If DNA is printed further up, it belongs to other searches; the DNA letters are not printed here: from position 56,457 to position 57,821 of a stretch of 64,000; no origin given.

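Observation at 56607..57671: Stand-alone TIR-domain protein with an unassigned beta-rich C-terminal domain, downstream of tRNA-Trp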

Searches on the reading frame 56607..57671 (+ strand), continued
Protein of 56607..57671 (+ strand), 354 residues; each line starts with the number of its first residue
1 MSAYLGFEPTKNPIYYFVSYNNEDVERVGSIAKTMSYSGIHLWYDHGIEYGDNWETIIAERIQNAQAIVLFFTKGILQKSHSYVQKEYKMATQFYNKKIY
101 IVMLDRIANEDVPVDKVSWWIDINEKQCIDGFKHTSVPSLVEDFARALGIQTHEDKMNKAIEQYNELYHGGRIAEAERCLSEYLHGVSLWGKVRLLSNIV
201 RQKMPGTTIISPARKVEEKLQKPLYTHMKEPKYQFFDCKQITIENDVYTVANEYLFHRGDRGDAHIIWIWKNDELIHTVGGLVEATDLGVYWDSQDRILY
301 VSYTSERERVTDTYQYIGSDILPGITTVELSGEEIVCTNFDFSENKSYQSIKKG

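Call 26: find_related_loci(query=A1, collection=genome_contigs, flank=8000)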
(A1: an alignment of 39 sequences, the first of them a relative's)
Query A1 (354 aa) in genome_contigs; peptide patterns used: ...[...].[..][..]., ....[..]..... (x = any residue, [..] = any of these).
80 stretches matched a pattern; 31 encode a relative of the query (tblastn E <= 1e-3); 31 distinct loci.
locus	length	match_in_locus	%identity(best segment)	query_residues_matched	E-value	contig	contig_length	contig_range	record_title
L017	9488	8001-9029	66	1-344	2e-159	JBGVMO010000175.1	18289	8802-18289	MAG: Eubacteriales bacterium isolate fecal_MAG_256 fecal_MAG_256_contig_0175, whole genome shotgun sequence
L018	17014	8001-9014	47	1-340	4e-108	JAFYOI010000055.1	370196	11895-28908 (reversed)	MAG: Clostridia bacterium isolate RGIG7273 Water_buffalos_Cecum-4__c752472, whole genome shotgun sequence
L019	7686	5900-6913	47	1-340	3e-106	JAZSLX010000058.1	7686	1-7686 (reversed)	MAG: Ruminococcus sp. isolate T1900044556_TS20190022.MAGScoT_cleanbin_000030 SGB_303_k141_1895018, whole genome shotgun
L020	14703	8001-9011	46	1-340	5e-106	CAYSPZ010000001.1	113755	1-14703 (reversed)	MAG TPA_asm: uncultured Eubacteriales bacterium isolate SRP315200_co1_799 genome assembly, contig: NODE_48_length_113755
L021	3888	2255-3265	46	1-340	4e-99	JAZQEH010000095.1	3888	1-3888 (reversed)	MAG: Eubacteriales bacterium isolate T1900044635_TS20190101.MAGScoT_cleanbin_000007 SGB_1126_k141_1360271, whole genome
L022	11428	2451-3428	43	1-308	3e-83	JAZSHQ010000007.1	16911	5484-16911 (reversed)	MAG: Eubacteriales bacterium isolate T1900044574_TS20190040.MAGScoT_cleanbin_000056 SGB_479_k141_79888, whole genome sho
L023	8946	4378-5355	42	1-308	4e-82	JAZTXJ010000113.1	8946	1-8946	MAG: Eubacteriales bacterium isolate T1900045330_YK20190019.MAGScoT_cleanbin_000034 SGB_6515_k141_861047, whole genome s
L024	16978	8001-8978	41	1-308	3e-80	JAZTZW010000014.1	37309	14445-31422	MAG: Eubacteriales bacterium isolate T1900045323_YK20190012.MAGScoT_cleanbin_000015 SGB_6392_k141_836003, whole genome s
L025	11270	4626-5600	40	1-310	4e-79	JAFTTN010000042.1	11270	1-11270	MAG: Clostridia bacterium isolate RGIG4136 Roe_deer_Colon-1__c436988, whole genome shotgun sequence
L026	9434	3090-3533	63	1-148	9e-66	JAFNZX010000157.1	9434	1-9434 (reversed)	MAG: Clostridia bacterium isolate RGIG275 Dairy_cattle_Cecum.Co__c1573962, whole genome shotgun sequence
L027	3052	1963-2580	49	1-206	2e-65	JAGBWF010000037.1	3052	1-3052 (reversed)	MAG: Clostridia bacterium isolate RGIG9503 Yak_Cecum-5__c144230, whole genome shotgun sequence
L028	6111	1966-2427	58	1-154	9e-63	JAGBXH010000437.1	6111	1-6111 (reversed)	MAG: Clostridia bacterium isolate RGIG9531 Yak_Colon-2__c762504, whole genome shotgun sequence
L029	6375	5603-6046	64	1-148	6e-63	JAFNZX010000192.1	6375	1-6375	MAG: Clostridia bacterium isolate RGIG275 Dairy_cattle_Cecum.Co__c1944985, whole genome shotgun sequence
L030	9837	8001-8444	61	1-148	4e-62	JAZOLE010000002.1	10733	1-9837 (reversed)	MAG: Eubacteriales bacterium isolate T1900045656_YK20190350.MAGScoT_cleanbin_000022 SGB_8240_k141_1003410, whole genome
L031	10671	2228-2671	61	1-148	6e-62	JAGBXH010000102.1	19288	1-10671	MAG: Clostridia bacterium isolate RGIG9531 Yak_Colon-2__c151858, whole genome shotgun sequence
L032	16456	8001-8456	59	1-153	6e-61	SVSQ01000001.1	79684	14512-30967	MAG: Oscillospiraceae bacterium isolate SIG673 NODE_7632_length_79684_cov_2.087057, whole genome shotgun sequence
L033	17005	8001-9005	41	1-340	1e-84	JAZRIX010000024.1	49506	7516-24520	MAG: Clostridia bacterium isolate T1900045470_YK20190161.MAGScoT_cleanbin_000003 SGB_7234_k141_388664, whole genome shot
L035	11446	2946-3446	47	1-166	8e-52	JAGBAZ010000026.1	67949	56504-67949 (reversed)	MAG: Oscillospiraceae bacterium isolate RGIG8954 Water_deer_Rectum-1__c134462, whole genome shotgun sequence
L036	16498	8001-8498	48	1-166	3e-49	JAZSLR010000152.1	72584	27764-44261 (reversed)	MAG: Acutalibacteraceae bacterium isolate T1900044557_TS20190023.MAGScoT_cleanbin_000050 SGB_317_k141_3798364, whole gen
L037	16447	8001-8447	50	1-149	5e-48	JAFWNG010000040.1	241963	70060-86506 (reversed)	MAG: Solobacterium sp. isolate RGIG5894 Sheep_Jejunum-5__c166589, whole genome shotgun sequence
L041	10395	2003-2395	48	1-129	8e-34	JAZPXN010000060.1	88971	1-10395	MAG: Eubacteriales bacterium isolate T1900044652_TS20190118.MAGScoT_cleanbin_000004 SGB_1430_k141_1797116, whole genome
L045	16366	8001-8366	41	1-123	7e-27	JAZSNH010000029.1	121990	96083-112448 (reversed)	MAG: Acutalibacteraceae bacterium isolate T1900044551_TS20190017.MAGScoT_cleanbin_000050 SGB_238_k141_513464, whole geno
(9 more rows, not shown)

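Call 31: predict_structure(alignment_id=A1)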
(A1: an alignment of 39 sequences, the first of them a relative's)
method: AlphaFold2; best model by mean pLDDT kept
length: 354 residues; sequences in the alignment: 39
mean_pLDDT: 88.6   pTM: 0.63
mean pLDDT of the five models: 88.6, 88.4, 87.6, 87.1, 86.7
residues with pLDDT >= 90: 223; 70-90: 111; 50-70: 10; < 50: 10
segments of 3 or more residues with pLDDT < 50: 345-354
pLDDT, mean of each block of 10 residues (from residue 1): 84 95 92 88 89 90 97 94 94 97 96 95 93 90 90 76 84 79 69 84 77 94 95 97 97 94 96 97 96 91 93 90 94 86 49 39
secondary structure, 60 per line:
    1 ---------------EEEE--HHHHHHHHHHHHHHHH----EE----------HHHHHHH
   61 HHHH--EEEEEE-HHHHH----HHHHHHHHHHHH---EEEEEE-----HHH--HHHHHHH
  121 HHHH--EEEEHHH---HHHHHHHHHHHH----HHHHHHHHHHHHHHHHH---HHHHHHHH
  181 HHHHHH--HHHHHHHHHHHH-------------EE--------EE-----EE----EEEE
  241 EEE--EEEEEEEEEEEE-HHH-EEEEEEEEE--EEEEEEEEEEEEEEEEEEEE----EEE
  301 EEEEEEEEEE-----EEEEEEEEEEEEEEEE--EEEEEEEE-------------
elements in order: E16-19 H22-37 H54-64 E67-72 H74-78 H83-94 E98-103 H114-124 E127-130 H137-148 H153-169 H173-186 H189-200 E237-243 E246-257 E263-271 E274-293 E298-310 E316-331 E334-341

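Call 37: search_protein_families(library=pfam, proteins=[L026:3090-9074:+, L028:1750-5847:+, L030:8001-9536:+, L031:2129-4408:+, L032:8001-9104:+, L035:2946-4361:+, L036:7992-9695:+, L037:8001-10469:+, L041:2003-3541:+, L045:7908-9467:+], max_evalue=0.001)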
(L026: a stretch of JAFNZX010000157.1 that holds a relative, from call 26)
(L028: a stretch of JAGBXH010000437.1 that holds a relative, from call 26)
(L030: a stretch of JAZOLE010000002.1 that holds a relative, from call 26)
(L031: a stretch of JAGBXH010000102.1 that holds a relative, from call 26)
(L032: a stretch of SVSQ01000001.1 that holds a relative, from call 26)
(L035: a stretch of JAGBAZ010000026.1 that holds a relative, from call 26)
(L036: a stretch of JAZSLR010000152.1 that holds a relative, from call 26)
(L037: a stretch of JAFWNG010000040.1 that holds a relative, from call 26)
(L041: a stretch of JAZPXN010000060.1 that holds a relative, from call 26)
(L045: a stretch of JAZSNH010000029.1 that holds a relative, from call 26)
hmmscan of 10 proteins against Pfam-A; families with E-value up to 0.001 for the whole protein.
L026:3090-9074:+ (1994 aa): 4 families
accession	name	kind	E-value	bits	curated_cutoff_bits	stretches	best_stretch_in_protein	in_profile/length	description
PF13306.12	LRR_5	-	2e-95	315.9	27.7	4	1602-1725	3-123/127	BspA type Leucine rich repeat region (6 copies)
PF13676.11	TIR_2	-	5.3e-13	50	28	1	17-125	2-110/122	TIR domain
PF13855.12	LRR_8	-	9.8e-11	41.7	27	0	1797-1837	14-55/61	Leucine rich repeat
PF02389.20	Cornifin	-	1.2e-05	26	34.8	1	244-352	20-128/135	Cornifin (SPRR) family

L028:1750-5847:+ (1365 aa): 2 families
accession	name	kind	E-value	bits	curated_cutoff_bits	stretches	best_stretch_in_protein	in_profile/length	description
PF13676.11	TIR_2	-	1.4e-13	51.8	28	1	88-198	1-111/122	TIR domain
PF13306.12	LRR_5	-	3.4e-13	50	27.7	1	1107-1170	49-110/127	BspA type Leucine rich repeat region (6 copies)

L030:8001-9536:+ (511 aa): 2 families
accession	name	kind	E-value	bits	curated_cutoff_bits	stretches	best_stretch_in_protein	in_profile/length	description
PF13676.11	TIR_2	-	9.9e-12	45.9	28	1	17-109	2-94/122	TIR domain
PF13786.12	DUF4179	-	0.00056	20.7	30.1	0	180-249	10-71/94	Domain of unknown function (DUF4179)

L031:2129-4408:+ (759 aa): 4 families
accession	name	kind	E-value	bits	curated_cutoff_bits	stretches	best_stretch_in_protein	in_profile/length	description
PF18998.6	Flg_new_2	-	3.1e-67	223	23.6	6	461-524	10-70/73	Divergent InlB B-repeat domain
PF09479.16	Flg_new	-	3.5e-21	75.5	27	1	534-595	4-62/65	Listeria-Bacteroides repeat domain (List_Bact_rpt)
PF13676.11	TIR_2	-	1.4e-12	48.6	28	1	50-144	2-96/122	TIR domain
PF16820.11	PKD_3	-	3.9e-11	43.1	26.3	0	550-588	15-54/68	PKD-like domain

L032:8001-9104:+ (367 aa): 7 families
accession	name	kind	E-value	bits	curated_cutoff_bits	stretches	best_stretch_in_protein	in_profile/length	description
PF08238.18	Sel1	-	6.4e-65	213.7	30.7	4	217-252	1-36/36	Sel1 repeat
PF13676.11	TIR_2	-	4.6e-12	46.9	28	1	17-123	2-109/122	TIR domain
PF13432.12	TPR_16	-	3e-07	31.2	32.7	0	240-290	16-64/65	Tetratricopeptide repeat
PF13174.12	TPR_6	-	5e-07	30.4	26.3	0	254-282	1-25/33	Tetratricopeptide repeat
PF20023.5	WSLR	-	6.5e-07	30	27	0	219-243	4-29/39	Wolframin Sel1-like repeat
PF23310.1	TPR_27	-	1.3e-06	28.5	27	0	240-322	15-94/110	Plant tetratrico peptide repeats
PF22899.2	SMCHD1_S5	-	0.00092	19.5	27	0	157-217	39-100/168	SMCHD1, ribosomal S5 domain 2-like domain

L035:2946-4361:+ (471 aa): 3 families
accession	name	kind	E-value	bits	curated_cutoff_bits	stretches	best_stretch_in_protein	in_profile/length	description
PF13676.11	TIR_2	-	2.8e-09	38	28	1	17-130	2-107/122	TIR domain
PF07719.23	TPR_2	-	1.1e-05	25.6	27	0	319-345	2-28/34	Tetratricopeptide repeat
PF13176.12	TPR_7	-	7.1e-05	23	27.9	0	235-257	9-31/36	Tetratricopeptide repeat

L036:7992-9695:+ (567 aa): 1 family
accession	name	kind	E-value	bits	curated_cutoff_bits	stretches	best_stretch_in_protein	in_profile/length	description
PF13676.11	TIR_2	-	3.4e-12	47.4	28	1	19-127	1-109/122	TIR domain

L037:8001-10469:+ (822 aa): 4 families
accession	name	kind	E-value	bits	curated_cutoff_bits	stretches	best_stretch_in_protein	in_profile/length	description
PF13676.11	TIR_2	-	1.4e-16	61.6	28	1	17-126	2-111/122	TIR domain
PF13191.12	AAA_16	-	8.4e-07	30.1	32.6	1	177-297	2-149/167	AAA ATPase domain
PF13401.12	AAA_22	-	0.00028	21.7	27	0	194-297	4-101/130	AAA domain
PF13424.12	TPR_12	-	0.00057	20.5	30.1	0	684-749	5-66/77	Tetratricopeptide repeat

L041:2003-3541:+ (512 aa): 1 family
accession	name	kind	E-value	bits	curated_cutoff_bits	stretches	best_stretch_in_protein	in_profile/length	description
PF13676.11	TIR_2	-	1.1e-10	42.5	28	1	20-123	2-107/122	TIR domain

L045:7908-9467:+ (519 aa): 1 family
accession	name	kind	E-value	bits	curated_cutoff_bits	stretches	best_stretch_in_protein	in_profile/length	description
PF13676.11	TIR_2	-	2.2e-17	64.1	28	1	48-154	2-109/122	TIR domain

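Call 51: fold_search(model_id=the predicted structure, library=pdb)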
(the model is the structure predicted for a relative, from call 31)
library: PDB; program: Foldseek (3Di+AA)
matches with E <= 10: 1184; with E <= 0.001: 57
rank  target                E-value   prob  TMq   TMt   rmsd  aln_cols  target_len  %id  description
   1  8spo_I                2.0e-06  1.00  0.33  0.32  22.2       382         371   12  Tetramerized activation of MapSPARTA bound with NAD+ (released 2023-08-23)
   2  8isy_B                2.0e-06  1.00  0.31  0.25  22.5       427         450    9  Cryo-EM structure of free-state Crt-SPARTA (released 2023-10-18)
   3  8i87_C                1.0e-05  1.00  0.30  0.26  21.8       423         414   11  Cryo-EM structure of TIR-APAZ/Ago-gRNA-DNA complex (released 2023-07-19)
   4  8ffi_A                1.2e-05  1.00  0.32  0.27  22.8       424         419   11  Structure of tetramerized MapSPARTA upon guide RNA-mediated target DNA binding (released 2023-08-23)
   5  8i88_C                1.3e-05  1.00  0.31  0.27  23.3       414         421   11  Cryo-EM structure of TIR-APAZ/Ago-gRNA complex (released 2023-07-05)
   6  8u72_F                2.8e-05  1.00  0.31  0.27  25.1       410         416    9  Cryo-EM structure of the SPARTA oligomer with guide RNA and target DNA (released 2024-06-12)
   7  8spo_E                2.9e-05  1.00  0.32  0.30  22.4       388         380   10  Tetramerized activation of MapSPARTA bound with NAD+ (released 2023-08-23)
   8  8i87_G                3.9e-05  1.00  0.32  0.28  22.7       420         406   11  Cryo-EM structure of TIR-APAZ/Ago-gRNA-DNA complex (released 2023-07-19)
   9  8qlp_E                4.1e-05  1.00  0.31  0.27  22.1       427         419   11  CryoEM structure of the RNA/DNA bound SPARTA (BabAgo/TIR-APAZ) tetrameric complex (released 2024-01-31)
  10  4c6t_B                4.4e-05  1.00  0.29  0.56   4.7       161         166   12  Crystal structure of the RPS4 and RRS1 TIR domain heterodimer (released 2014-05-28)
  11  7uxu_A                5.5e-05  1.00  0.32  0.77   3.1       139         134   18  CryoEM structure of the TIR domain from AbTir in complex with 3AD (released 2022-09-07)
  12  4c6r_A                5.5e-05  1.00  0.30  0.58   4.5       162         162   12  Crystal structure of the TIR domain from the Arabidopsis Thaliana disease resistance protein RPS4 (released 2014-05-28)
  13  7djt_A                6.6e-05  1.00  0.30  0.18   4.9       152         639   16  Human SARM1 inhibitory state bounded with inhibitor dHNN (released 2021-05-19)
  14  7anw_A                8.3e-05  1.00  0.31  0.18   5.4       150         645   17  hSARM1 NAD+ complex (released 2020-11-11)
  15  9ugj_F                9.9e-05  1.00  0.27  0.61   4.5       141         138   17  Structure of SARM1 bound to SIR3-ADPR (released 2026-02-18)
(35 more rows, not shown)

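Call 55: find_encoding_contigs(protein=P0032, flank=8000, max_places=1)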
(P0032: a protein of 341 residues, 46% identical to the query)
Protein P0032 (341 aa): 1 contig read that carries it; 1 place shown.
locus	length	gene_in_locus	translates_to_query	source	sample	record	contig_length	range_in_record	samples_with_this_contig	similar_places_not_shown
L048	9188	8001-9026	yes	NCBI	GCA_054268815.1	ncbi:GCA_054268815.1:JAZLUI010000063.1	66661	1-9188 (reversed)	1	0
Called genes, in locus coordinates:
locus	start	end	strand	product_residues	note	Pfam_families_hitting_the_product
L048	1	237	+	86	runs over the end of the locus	-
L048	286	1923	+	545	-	PF00501:AMP-binding, PF13193:AMP-binding_C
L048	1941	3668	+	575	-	PF01855:POR_N, PF02775:TPP_enzyme_C, PF00037:Fer4 (faint)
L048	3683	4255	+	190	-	PF01558:POR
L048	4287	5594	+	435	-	PF00501:AMP-binding, PF04443:LuxE (weak), PF14535:AMP-binding_C_2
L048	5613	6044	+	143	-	PF01842:ACT (weak), PF13291:ACT_4 (faint), PF19571:ACT_8, PF22629:ACT_AHAS_ss (weak), PF13840:ACT_7 (faint)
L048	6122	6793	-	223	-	PF03006:HlyIII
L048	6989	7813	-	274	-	PF04545:Sigma70_r4 (faint), PF08279:HTH_11 (faint), PF12844:HTH_19 (weak), PF01381:HTH_3, PF13412:HTH_24 (faint), PF13560:HTH_31 (faint)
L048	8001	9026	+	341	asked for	PF13676:TIR_2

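Call 56: find_encoding_contigs(protein=P0020, flank=8000, max_places=2)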
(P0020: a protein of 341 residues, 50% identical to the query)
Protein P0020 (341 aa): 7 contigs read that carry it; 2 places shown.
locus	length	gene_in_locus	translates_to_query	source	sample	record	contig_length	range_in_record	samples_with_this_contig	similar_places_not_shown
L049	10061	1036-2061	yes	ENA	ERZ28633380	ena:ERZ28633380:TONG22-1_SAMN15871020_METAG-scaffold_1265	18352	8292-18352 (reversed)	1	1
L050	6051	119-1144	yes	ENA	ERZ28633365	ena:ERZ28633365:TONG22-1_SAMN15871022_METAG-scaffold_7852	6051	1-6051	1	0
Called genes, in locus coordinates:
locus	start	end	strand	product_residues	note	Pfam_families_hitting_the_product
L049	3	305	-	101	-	?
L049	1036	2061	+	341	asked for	PF13676:TIR_2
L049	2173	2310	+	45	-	PF04014:MazE_antitoxin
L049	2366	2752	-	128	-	-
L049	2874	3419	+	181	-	PF04014:MazE_antitoxin, PF15714:SpoVT_C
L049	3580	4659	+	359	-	-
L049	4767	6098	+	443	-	-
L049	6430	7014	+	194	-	-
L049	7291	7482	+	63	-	PF12728:HTH_17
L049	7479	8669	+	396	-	-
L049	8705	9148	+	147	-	-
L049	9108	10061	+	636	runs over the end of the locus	PF25199:nSTAND_NTPase5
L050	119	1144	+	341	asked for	PF13676:TIR_2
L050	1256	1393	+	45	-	PF04014:MazE_antitoxin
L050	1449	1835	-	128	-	-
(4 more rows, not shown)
